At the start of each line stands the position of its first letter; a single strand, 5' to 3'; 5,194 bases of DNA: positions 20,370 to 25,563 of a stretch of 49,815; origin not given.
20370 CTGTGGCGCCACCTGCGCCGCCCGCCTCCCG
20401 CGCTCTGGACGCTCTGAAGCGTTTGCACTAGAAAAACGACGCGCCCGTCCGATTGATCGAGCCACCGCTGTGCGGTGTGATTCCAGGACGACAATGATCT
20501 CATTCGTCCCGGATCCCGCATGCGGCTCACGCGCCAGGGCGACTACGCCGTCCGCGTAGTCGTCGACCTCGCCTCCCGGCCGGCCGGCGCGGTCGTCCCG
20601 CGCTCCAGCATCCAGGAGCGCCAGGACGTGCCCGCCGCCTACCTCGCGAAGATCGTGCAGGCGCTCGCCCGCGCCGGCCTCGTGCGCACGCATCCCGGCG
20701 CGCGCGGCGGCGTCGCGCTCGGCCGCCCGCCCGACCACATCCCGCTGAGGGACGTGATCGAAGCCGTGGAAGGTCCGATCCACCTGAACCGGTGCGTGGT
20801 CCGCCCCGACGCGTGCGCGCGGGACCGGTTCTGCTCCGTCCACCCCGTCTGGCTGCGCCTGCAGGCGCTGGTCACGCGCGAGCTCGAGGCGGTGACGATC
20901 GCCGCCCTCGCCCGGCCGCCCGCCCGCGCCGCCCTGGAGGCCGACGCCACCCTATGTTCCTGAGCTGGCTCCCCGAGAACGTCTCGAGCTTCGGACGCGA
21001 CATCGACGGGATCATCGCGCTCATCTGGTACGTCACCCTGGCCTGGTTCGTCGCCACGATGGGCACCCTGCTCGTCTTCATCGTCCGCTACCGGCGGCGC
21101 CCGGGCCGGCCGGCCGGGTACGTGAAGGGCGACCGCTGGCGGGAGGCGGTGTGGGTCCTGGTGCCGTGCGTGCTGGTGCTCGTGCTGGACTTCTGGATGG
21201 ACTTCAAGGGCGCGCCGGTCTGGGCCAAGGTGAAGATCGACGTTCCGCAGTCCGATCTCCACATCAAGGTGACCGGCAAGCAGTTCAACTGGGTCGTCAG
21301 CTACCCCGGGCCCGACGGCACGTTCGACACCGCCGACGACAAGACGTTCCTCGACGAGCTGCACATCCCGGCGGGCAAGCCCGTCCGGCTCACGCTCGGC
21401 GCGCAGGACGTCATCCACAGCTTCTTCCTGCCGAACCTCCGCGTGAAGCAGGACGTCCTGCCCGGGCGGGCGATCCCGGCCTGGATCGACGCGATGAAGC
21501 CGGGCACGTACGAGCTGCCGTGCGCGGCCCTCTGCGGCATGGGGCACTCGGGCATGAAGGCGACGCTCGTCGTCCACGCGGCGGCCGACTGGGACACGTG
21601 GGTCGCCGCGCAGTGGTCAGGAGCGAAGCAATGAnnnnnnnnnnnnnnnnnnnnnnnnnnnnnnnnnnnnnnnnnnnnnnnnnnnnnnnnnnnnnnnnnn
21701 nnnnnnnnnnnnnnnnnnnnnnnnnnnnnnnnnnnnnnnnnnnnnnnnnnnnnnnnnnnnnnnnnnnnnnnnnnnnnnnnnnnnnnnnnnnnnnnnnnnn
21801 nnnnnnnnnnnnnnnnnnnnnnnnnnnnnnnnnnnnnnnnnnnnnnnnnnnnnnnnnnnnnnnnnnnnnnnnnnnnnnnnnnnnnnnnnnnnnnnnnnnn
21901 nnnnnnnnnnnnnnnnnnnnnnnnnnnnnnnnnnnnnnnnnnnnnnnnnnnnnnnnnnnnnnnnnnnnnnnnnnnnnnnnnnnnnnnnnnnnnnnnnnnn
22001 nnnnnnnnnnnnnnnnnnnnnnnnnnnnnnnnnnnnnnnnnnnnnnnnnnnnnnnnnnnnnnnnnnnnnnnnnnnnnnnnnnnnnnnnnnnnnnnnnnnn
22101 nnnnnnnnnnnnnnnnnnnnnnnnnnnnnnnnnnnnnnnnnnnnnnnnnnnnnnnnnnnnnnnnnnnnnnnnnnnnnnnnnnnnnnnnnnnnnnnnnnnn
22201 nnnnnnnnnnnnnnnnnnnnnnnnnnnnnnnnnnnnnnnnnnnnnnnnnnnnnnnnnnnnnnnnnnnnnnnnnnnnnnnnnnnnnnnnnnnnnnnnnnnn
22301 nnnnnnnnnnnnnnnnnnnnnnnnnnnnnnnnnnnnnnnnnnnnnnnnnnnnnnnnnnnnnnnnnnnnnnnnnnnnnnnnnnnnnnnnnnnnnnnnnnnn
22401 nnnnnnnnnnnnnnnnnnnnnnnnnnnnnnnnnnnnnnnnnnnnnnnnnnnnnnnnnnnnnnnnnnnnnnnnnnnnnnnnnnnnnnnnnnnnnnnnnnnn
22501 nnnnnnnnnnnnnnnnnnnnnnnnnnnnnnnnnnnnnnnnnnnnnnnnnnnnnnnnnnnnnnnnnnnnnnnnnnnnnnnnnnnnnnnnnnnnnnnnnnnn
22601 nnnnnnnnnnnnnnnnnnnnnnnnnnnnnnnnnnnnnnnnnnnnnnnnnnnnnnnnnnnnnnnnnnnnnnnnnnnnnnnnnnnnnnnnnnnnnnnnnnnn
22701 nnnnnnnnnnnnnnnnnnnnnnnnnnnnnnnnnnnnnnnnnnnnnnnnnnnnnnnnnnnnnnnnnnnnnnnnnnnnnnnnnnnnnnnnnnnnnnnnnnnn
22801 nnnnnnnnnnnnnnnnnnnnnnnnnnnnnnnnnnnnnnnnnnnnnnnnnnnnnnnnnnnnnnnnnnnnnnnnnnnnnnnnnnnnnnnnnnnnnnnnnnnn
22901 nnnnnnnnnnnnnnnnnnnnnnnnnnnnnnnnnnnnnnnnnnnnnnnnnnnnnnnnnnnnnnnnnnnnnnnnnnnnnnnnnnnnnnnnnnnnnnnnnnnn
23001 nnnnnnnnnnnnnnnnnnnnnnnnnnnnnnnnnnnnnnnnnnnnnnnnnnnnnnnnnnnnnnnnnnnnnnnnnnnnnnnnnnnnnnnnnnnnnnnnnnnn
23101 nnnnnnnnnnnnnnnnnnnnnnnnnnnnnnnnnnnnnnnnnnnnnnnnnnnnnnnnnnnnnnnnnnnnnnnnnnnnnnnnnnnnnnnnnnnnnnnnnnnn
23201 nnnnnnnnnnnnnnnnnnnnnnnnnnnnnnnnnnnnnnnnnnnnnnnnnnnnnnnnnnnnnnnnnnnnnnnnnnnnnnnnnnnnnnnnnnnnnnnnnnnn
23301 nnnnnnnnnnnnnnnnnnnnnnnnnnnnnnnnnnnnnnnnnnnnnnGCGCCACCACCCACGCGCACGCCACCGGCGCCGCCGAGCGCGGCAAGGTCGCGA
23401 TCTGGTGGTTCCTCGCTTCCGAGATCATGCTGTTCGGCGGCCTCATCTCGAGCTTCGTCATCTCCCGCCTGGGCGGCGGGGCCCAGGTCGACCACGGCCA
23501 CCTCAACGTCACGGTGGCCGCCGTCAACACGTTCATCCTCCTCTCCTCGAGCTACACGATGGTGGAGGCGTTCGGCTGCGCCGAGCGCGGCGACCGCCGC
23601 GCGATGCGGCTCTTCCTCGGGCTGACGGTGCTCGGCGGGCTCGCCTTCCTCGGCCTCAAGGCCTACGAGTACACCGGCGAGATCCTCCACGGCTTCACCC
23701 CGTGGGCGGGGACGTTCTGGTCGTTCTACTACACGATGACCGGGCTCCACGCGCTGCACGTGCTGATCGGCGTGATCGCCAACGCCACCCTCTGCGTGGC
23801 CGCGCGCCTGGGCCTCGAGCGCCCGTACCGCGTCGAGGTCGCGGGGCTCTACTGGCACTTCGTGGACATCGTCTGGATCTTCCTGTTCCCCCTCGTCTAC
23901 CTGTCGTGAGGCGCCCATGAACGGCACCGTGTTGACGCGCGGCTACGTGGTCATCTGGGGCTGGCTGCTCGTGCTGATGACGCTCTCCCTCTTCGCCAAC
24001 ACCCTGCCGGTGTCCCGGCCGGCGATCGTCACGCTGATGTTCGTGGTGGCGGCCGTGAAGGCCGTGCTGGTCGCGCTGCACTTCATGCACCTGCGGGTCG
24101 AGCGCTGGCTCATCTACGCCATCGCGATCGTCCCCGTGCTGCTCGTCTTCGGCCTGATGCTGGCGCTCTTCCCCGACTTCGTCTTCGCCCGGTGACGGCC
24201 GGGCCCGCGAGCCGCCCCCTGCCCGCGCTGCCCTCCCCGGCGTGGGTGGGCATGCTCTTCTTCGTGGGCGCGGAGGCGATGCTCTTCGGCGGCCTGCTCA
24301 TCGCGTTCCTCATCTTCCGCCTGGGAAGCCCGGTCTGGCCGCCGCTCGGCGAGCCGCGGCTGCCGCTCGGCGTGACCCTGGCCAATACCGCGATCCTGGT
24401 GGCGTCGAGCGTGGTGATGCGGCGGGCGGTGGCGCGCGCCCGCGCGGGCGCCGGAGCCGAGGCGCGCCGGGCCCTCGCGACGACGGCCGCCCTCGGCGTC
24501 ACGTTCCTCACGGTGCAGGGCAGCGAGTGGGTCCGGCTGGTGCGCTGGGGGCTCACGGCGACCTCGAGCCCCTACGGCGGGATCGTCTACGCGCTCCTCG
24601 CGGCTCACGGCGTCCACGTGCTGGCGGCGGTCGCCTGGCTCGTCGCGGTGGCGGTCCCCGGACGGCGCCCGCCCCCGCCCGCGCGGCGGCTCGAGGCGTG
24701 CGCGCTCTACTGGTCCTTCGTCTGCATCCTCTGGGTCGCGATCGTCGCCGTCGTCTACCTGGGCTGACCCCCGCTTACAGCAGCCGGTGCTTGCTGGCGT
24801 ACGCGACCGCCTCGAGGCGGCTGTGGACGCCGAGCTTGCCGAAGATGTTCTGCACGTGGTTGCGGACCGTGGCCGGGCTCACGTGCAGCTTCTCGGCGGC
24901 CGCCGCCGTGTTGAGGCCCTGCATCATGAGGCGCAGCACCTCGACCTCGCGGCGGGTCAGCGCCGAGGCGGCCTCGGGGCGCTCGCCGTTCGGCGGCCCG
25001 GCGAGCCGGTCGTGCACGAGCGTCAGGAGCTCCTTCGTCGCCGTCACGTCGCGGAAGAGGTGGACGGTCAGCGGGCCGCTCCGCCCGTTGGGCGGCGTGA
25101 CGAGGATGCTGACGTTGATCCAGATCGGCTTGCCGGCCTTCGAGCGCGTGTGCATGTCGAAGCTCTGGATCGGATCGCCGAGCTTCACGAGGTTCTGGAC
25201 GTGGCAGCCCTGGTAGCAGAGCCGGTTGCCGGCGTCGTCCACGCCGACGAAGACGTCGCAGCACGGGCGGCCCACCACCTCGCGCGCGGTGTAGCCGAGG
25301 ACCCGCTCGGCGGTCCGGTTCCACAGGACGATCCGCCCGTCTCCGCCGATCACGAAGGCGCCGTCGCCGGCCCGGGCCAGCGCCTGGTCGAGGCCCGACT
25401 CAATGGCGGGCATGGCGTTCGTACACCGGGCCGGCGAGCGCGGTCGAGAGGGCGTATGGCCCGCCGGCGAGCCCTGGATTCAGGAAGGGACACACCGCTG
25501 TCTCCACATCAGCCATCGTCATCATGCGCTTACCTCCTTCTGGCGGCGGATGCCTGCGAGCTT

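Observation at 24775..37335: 12.5-kb sigma54 island: one kinase/bEBP pair followed by three -24/-12 promoters on the same strand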

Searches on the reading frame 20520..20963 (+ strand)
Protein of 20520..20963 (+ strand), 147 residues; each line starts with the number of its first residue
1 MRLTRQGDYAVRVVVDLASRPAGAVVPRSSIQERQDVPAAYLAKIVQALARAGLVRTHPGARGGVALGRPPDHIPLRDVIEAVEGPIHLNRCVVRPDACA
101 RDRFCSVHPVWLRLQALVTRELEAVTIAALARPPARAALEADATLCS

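Call 73: search_protein_families(library=pfam, proteins=[window:20520-20963:+], max_evalue=0.001)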
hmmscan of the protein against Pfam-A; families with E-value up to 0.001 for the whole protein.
window:20520-20963:+ (147 aa): 1 family
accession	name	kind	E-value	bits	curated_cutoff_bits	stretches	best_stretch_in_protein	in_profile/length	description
PF02082.26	Rrf2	-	4.8e-34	117.8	30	1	3-132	1-131/132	Iron-dependent Transcriptional regulator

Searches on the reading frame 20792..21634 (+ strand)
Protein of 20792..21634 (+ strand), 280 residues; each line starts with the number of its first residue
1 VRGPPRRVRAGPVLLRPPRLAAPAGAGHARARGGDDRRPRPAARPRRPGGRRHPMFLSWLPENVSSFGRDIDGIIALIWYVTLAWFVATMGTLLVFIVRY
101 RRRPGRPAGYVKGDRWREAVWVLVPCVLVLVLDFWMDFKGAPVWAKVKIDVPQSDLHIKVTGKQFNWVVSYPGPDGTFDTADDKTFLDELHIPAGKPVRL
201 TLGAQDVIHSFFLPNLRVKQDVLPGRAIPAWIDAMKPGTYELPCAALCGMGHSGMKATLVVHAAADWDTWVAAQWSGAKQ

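Call 73: search_protein_families(library=pfam, proteins=[window:20792-21634:+], max_evalue=0.001)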
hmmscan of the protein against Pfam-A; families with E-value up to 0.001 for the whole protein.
window:20792-21634:+ (280 aa): 2 families
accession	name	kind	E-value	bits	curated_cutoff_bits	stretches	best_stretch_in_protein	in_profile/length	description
PF00116.26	COX2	-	1.7e-14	54.2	22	1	189-256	47-114/120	Cytochrome C oxidase subunit II, periplasmic domain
PF13473.12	Cupredoxin_1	-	4.2e-07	30.4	27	1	182-261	29-104/104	Cupredoxin-like domain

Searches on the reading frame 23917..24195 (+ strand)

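Call 73: search_protein_families(library=pfam, proteins=[window:23917-24195:+], max_evalue=0.001)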
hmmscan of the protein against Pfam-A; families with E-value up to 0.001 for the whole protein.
window:23917-24195:+ (92 aa): 1 family
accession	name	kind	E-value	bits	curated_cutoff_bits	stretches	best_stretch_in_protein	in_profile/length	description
PF03626.19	COX4_pro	-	7e-10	39.6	28.9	1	11-78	1-69/72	Prokaryotic Cytochrome C oxidase subunit IV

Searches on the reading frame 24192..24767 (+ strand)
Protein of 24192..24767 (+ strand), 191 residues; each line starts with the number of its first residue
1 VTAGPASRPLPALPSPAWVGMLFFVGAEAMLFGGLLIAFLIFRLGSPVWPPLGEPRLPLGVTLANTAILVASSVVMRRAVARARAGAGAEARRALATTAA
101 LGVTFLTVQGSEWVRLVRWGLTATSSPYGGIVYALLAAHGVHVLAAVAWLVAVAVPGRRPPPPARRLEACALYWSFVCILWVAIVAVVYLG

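Call 73: search_protein_families(library=pfam, proteins=[window:24192-24767:+], max_evalue=0.001)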
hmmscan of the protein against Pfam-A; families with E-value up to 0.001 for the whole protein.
window:24192-24767:+ (191 aa): 1 family
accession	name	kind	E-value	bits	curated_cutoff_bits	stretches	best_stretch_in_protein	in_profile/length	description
PF00510.24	COX3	-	6.4e-16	59.4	23.8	1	19-189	78-254/258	Cytochrome c oxidase subunit III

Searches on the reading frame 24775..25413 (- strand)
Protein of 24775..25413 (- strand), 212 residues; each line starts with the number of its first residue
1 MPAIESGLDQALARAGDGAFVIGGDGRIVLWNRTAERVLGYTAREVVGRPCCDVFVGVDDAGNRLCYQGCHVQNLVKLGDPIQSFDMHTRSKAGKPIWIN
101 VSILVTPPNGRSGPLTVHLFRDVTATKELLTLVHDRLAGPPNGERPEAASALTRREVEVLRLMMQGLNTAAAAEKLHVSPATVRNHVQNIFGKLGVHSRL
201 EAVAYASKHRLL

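Call 18: search_protein_families(library=pfam, proteins=[window:24775-25413:-], max_evalue=0.1)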
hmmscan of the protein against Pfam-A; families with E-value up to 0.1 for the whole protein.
window:24775-25413:- (212 aa): 17 families
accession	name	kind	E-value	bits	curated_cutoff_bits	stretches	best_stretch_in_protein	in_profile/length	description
PF00196.25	GerE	-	5.9e-19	67.9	23.5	1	151-206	2-57/57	Bacterial regulatory proteins, luxR family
PF13426.13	PAS_9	-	5.7e-12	46.3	27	1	17-125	2-103/103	PAS domain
PF00989.32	PAS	-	7.1e-10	39.3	22.6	1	10-101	5-91/113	PAS fold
PF08448.16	PAS_4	-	2.1e-08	34.8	23.1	1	15-127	4-109/110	PAS fold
PF08281.18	Sigma70_r4_2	-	2.4e-05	24.3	25.7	1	148-189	7-49/54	Sigma-70, region 4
PF13384.12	HTH_23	-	4.8e-05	23.5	24.6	1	153-188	4-39/50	Homeodomain-like domain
PF13556.12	HTH_30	-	0.0003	21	27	1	164-196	9-42/59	PucR C-terminal helix-turn-helix domain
PF13518.12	HTH_28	-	0.00033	21.1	25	1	158-188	4-34/52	Helix-turn-helix domain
PF13188.13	PAS_8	-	0.00048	20.4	21.8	1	15-52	10-44/65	PAS domain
PF00126.33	HTH_1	-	0.0011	19.3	26.6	1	157-196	4-43/60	Bacterial regulatory helix-turn-helix protein, lysR family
PF13551.12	HTH_29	-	0.0072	16.8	28.1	1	158-187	3-33/64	Winged helix-turn helix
PF08447.18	PAS_3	-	0.01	16.5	25.6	1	29-111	2-81/89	PAS fold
PF17765.7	MLTR_LBD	-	0.028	14.9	26.3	0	8-43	5-41/168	MmyB-like transcription regulator ligand binding domain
PF08279.18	HTH_11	-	0.039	14.3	25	1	173-190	22-39/55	HTH domain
PF13542.12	HTH_Tnp_ISL3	-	0.041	13.8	27.4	1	157-185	18-45/51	Helix-turn-helix domain of transposase family ISL3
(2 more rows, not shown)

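Call 19: search_protein_families(library=ncbifam, proteins=[window:24775-25413:-], max_evalue=0.01)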
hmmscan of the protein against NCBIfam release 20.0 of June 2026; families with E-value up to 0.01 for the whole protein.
window:24775-25413:- (212 aa): 29 families (the best 25 are shown)
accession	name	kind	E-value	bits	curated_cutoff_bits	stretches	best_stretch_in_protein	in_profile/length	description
NF047785.1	respo_reg_MadR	equivalog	2.2e-13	50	300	1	147-211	144-208/209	MadR family response regulator transcription factor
NF041232.1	BagY_FevT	exception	1.1e-12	47.5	700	1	149-203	294-348/367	LuxR family transcriptional regulator BagY/FevT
NF003420.0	PRK04841.1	equivalog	1.8e-12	46.2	537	1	149-208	836-895/903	HTH-type transcriptional regulator MalT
NF007403.0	PRK09935.1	equivalog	7.7e-12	45.2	271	1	149-212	147-210/210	fimbria biosynthesis transcriptional regulator FimZ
TIGR03020.2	EpsA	equivalog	8.5e-12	45.2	170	1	147-206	186-245/247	XrtB/PEP-CTERM-associated transcriptional regulator EpsA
TIGR00229.1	sensory_box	domain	2.1e-11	44.1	22.9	1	9-128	8-121/126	PAS domain S-box protein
NF052366.1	photon_PedR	equivalog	7.7e-10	38.8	120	1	151-207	2-58/74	photosynthetic electron transport-dependent transcriptional regulator PedR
NF007935.0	PRK10651.1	equivalog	9.5e-10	38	250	1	147-210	151-214/216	two-component system response regulator NarL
NF007505.1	PRK10100.1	equivalog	4.4e-09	36.3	250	1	148-209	141-202/204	biofilm master transcriptional regulator CsgD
TIGR03541.1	reg_near_HchA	equivalog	9.9e-09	35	215.6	1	146-206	166-226/232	PA1136 family autoinducer-binding transcriptional regulator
NF007708.0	PRK10403.1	equivalog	1.2e-08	34.6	343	1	143-204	145-206/215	nitrate/nitrite response regulator protein NarP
NF011896.0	PRK15369.1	equivalog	3.1e-08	33.5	242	1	147-210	145-208/211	two component system response regulator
NF052445.1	RespRegMctR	equivalog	4.5e-08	32.8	300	1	146-211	139-204/205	two-component system response regulator MctR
NF041830.1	RR_TF_ErdR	exception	6.2e-07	29.3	390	1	150-203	149-202/213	response regulator transcription factor ErdR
NF038181.1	reg_ATPase_IniR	equivalog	4.5e-06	25.3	750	1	138-203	753-818/827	isoniazid response ATPase/transcriptional regulator IniR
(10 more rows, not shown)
